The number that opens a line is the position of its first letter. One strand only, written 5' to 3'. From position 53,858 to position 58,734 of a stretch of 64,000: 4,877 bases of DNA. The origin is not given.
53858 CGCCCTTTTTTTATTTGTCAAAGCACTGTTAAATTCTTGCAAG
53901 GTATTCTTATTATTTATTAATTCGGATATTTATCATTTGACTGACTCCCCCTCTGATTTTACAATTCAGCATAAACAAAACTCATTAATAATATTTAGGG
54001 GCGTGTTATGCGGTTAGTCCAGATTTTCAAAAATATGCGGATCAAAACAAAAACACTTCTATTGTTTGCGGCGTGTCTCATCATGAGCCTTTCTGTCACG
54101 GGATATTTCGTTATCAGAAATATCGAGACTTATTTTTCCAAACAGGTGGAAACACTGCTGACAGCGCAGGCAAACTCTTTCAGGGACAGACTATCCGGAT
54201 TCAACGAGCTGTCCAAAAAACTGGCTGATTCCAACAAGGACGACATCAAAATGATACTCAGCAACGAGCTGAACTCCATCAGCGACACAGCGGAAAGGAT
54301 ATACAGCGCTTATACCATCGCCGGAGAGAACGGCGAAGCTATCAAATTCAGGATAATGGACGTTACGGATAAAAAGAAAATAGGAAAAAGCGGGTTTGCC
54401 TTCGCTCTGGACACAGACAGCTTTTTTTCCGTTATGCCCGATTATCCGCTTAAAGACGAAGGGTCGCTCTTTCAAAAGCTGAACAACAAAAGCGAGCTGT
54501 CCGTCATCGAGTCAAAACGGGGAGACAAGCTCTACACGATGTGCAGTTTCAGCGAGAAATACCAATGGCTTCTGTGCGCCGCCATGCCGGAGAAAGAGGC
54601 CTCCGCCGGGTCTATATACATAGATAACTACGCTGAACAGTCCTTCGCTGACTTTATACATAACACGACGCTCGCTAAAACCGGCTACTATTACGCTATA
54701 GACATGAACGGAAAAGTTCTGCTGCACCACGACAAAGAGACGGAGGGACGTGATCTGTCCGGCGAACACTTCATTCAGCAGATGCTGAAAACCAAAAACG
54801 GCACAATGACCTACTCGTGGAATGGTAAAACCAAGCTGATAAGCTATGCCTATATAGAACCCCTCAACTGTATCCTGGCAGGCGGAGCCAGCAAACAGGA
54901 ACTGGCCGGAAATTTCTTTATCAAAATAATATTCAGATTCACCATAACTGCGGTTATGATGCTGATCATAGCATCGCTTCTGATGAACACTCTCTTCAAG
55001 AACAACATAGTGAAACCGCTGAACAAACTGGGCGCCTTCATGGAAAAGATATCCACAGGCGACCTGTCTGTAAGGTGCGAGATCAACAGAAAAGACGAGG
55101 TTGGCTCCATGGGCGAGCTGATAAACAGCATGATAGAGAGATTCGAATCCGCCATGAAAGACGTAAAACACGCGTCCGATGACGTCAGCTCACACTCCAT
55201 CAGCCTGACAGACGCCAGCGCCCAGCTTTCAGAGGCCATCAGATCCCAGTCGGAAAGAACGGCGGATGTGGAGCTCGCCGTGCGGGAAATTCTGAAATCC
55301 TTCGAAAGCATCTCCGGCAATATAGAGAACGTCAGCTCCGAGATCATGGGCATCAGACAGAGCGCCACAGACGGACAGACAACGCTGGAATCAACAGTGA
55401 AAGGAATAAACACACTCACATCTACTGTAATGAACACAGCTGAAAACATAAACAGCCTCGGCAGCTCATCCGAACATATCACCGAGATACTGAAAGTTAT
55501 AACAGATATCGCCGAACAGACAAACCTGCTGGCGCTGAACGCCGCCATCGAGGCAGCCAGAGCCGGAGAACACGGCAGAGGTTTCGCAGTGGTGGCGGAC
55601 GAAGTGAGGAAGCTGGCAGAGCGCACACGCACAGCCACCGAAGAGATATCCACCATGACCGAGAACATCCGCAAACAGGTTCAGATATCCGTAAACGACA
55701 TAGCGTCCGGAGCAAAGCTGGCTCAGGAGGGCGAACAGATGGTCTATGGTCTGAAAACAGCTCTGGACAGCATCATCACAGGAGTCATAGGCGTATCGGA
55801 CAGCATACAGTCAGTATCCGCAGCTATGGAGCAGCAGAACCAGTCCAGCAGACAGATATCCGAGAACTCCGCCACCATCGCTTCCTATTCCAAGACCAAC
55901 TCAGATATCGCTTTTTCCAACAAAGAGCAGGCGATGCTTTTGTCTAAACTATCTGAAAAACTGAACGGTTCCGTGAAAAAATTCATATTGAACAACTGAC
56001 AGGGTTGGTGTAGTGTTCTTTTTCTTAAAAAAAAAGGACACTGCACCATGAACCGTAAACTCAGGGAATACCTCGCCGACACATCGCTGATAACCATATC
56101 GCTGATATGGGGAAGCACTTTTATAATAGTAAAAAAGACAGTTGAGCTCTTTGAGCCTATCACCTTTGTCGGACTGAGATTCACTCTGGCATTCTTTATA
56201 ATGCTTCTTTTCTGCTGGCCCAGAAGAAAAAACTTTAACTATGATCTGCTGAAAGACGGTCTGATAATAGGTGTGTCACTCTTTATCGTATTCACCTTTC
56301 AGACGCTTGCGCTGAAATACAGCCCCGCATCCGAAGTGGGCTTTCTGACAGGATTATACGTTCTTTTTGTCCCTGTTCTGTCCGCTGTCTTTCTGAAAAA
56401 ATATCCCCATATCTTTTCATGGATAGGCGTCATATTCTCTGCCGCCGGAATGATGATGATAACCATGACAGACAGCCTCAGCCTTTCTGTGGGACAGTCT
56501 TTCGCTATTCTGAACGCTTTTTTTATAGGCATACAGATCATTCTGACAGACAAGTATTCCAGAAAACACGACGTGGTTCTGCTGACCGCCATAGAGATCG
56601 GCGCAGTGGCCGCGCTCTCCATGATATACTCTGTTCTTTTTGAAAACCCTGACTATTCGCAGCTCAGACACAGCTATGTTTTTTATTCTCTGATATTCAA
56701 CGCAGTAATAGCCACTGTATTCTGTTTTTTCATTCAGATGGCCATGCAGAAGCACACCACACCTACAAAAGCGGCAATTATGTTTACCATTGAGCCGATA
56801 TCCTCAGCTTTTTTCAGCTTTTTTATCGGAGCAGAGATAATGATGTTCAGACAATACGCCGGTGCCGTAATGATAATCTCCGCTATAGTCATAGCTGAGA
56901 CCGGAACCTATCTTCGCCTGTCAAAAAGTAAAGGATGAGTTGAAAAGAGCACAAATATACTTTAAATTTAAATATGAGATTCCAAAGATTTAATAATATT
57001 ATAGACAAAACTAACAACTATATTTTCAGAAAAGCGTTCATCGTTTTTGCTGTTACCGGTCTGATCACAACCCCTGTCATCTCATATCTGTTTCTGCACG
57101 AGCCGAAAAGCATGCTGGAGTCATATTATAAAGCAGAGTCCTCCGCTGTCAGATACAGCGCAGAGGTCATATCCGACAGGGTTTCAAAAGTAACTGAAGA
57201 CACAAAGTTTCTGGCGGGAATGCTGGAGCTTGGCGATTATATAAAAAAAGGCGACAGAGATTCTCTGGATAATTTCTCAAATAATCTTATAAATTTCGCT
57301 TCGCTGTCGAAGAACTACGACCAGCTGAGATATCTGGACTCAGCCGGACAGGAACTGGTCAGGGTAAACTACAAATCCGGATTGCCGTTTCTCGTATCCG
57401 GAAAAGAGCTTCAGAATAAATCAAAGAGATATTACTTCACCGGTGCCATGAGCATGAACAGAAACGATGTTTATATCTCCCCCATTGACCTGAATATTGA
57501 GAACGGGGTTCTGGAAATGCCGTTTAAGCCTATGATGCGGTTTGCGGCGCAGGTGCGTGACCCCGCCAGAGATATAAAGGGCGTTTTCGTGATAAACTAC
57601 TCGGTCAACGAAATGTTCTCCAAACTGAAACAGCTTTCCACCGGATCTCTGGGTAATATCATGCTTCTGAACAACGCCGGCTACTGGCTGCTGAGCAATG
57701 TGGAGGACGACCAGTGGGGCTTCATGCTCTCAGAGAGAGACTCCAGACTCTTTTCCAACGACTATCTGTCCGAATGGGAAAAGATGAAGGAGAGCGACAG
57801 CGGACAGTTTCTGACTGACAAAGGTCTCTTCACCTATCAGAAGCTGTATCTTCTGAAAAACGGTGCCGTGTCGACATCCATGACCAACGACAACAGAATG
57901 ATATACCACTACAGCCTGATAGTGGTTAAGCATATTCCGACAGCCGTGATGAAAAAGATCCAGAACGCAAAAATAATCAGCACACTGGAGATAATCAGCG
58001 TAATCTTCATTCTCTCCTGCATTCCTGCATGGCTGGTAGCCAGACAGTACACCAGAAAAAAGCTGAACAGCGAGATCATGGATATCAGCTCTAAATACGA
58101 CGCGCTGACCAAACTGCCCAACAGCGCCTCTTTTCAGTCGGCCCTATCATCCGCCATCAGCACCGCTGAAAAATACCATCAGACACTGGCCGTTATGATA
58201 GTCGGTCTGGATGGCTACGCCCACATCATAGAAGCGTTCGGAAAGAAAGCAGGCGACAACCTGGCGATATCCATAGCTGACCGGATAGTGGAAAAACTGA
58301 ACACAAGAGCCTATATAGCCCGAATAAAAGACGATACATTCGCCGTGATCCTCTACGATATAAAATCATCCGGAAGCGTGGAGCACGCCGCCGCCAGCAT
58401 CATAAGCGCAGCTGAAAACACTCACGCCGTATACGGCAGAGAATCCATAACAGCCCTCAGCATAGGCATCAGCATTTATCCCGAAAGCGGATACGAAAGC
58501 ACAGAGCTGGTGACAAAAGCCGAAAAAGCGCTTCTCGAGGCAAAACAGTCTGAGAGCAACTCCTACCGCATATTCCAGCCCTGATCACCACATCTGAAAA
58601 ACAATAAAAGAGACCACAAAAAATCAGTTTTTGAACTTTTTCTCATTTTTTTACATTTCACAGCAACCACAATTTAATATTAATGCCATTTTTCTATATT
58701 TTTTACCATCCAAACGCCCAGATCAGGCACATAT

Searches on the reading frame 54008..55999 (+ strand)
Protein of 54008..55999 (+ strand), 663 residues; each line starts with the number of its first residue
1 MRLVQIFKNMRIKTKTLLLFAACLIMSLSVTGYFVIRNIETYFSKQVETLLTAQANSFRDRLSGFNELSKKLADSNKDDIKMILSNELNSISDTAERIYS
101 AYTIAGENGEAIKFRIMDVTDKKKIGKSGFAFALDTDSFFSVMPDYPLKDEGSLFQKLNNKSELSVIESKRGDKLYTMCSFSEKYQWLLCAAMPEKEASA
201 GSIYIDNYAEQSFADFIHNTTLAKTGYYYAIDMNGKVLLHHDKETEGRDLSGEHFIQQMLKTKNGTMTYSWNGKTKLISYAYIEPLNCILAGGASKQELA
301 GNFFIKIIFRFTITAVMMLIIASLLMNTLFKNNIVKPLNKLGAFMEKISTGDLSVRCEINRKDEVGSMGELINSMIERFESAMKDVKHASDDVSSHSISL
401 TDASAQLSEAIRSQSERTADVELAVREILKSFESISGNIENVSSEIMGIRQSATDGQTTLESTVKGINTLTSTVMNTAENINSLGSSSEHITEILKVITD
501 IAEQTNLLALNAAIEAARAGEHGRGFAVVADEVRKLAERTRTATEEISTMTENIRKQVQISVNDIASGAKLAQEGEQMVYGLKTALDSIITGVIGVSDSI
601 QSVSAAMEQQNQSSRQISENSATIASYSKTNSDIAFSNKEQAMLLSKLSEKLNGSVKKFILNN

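Call 44: search_protein_families(library=pfam, proteins=[window:54008-55999:+], max_evalue=0.0001)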
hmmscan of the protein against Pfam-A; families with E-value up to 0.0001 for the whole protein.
window:54008-55999:+ (663 aa): 6 families
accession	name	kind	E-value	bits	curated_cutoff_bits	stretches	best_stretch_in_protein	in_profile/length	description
PF00015.26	MCPsignal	-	4.2e-43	147.6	34.6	1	472-626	16-170/172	Methyl-accepting chemotaxis protein (MCP) signalling domain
PF17201.10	Cache_3-Cache_2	-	1.6e-10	41.2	27.7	1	211-301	189-291/299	Cache 3/Cache 2 fusion domain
PF00672.30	HAMP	-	5.5e-10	39.8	25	1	332-379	4-51/53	HAMP domain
PF08269.17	dCache_2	-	5.8e-09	35.9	26.5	1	192-295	71-182/298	Cache domain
PF17200.10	sCache_2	-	2.8e-05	24.6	25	1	206-294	34-140/155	Single Cache domain 2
PF02743.24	dCache_1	-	4.4e-05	23.6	45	1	211-283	153-230/240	Cache domain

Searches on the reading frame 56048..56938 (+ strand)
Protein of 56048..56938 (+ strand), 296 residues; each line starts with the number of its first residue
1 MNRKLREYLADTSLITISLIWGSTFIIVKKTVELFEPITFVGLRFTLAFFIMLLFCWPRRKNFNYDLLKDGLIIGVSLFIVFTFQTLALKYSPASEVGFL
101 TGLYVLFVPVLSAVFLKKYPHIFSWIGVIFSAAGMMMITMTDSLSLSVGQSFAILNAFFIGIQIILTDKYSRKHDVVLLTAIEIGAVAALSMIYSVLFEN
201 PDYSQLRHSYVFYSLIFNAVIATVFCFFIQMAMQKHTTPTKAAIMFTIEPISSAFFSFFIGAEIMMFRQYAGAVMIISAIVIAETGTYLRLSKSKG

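Call 44: search_protein_families(library=pfam, proteins=[window:56048-56938:+], max_evalue=0.0001)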
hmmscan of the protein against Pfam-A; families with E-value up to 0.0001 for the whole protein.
window:56048-56938:+ (296 aa): 1 family
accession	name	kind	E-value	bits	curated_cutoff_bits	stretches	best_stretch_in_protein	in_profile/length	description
PF00892.27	EamA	-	9.4e-38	130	28.2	2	13-139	6-134/135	EamA-like transporter family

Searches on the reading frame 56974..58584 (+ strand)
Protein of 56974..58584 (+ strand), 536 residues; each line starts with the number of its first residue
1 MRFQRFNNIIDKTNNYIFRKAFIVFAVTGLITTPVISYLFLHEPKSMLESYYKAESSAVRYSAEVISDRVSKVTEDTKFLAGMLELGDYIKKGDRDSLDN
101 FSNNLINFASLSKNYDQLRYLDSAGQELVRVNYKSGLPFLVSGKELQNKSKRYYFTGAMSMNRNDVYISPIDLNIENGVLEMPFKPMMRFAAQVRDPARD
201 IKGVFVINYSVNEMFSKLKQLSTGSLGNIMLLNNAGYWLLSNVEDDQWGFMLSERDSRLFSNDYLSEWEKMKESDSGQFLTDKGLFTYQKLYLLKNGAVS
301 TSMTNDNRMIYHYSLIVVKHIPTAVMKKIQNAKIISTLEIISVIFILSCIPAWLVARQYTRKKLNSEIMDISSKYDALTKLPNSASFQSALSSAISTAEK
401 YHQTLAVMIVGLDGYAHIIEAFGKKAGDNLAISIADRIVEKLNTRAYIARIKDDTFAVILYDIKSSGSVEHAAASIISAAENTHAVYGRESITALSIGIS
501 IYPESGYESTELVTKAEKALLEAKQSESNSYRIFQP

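Call 44: search_protein_families(library=pfam, proteins=[window:56974-58584:+], max_evalue=0.0001)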
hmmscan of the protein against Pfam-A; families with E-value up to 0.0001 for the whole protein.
window:56974-58584:+ (536 aa): 3 families
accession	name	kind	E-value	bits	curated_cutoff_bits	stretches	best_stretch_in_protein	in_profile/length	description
PF00990.26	GGDEF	-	1.5e-31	109.8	23.8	1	374-529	2-160/161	Diguanylate cyclase, GGDEF domain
PF21623.3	HK_sensor_dom_bact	-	9.4e-29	100.7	27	1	68-299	20-249/253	Bacterial histidine kinase, sensor domain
PF02743.24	dCache_1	-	2.6e-07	30.9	45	1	65-287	21-217/240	Cache domain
